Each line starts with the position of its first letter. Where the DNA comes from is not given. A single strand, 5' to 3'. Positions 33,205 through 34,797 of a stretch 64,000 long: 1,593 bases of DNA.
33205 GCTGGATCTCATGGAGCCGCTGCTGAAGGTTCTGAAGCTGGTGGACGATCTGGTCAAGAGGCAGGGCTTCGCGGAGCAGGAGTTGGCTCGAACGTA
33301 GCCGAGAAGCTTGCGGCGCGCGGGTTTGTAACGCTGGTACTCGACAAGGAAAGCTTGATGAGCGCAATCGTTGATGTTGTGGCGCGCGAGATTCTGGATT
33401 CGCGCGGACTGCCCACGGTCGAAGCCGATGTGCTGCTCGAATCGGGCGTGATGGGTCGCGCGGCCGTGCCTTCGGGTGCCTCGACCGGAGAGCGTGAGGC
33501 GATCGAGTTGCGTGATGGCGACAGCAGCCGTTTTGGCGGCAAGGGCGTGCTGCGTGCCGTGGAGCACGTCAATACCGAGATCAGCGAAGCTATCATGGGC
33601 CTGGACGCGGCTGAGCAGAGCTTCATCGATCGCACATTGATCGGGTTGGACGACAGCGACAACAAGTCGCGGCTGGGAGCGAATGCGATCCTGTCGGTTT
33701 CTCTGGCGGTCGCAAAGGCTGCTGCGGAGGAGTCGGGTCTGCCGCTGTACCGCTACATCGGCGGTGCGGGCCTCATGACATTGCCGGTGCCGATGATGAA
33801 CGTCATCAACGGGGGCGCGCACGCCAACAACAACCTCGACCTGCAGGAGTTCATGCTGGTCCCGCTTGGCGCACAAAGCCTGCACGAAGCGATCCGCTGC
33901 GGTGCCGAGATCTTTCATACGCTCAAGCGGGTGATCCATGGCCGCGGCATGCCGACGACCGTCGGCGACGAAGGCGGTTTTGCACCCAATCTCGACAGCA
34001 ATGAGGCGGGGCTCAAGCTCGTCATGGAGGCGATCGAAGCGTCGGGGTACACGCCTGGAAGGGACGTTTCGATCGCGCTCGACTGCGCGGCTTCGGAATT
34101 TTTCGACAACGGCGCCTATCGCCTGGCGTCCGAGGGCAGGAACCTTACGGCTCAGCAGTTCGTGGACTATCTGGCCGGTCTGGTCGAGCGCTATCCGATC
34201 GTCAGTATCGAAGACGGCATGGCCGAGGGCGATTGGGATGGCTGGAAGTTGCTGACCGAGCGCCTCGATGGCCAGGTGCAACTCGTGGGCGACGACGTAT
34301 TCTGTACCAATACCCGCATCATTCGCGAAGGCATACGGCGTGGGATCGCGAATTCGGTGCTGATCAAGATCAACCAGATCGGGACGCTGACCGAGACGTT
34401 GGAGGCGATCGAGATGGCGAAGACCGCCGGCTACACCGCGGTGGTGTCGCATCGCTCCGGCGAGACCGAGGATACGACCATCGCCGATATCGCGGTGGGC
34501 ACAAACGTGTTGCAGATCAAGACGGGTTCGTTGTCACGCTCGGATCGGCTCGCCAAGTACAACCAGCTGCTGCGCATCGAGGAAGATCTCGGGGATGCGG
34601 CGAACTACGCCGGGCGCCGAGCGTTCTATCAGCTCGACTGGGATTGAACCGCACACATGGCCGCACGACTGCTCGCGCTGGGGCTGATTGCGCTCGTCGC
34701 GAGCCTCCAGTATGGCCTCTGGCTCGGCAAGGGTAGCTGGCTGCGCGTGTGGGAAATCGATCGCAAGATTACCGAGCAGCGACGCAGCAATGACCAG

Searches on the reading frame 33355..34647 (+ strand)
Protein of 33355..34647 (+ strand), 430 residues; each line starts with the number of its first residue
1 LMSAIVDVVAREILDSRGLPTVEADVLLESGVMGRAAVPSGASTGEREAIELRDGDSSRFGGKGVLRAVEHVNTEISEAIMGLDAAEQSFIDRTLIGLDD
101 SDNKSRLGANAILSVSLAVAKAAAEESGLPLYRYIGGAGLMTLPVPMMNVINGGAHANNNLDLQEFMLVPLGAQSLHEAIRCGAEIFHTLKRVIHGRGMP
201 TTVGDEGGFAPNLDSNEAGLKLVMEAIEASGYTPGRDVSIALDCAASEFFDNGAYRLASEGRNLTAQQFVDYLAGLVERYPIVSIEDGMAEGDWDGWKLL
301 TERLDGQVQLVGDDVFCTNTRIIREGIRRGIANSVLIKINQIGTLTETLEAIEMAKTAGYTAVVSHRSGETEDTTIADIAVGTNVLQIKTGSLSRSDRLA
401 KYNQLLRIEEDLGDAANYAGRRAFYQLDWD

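Call 36: search_protein_families(library=pfam, proteins=[window:33355-34647:+], max_evalue=0.00001)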
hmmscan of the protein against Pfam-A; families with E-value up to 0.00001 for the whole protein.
window:33355-34647:+ (430 aa): 2 families
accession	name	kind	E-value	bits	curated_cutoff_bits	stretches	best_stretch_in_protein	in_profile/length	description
PF00113.28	Enolase_C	-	3.3e-129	430.9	21.5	1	141-425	2-294/296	Enolase, C-terminal TIM barrel domain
PF03952.21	Enolase_N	-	3.5e-57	192.7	35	1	5-135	1-131/131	Enolase, N-terminal domain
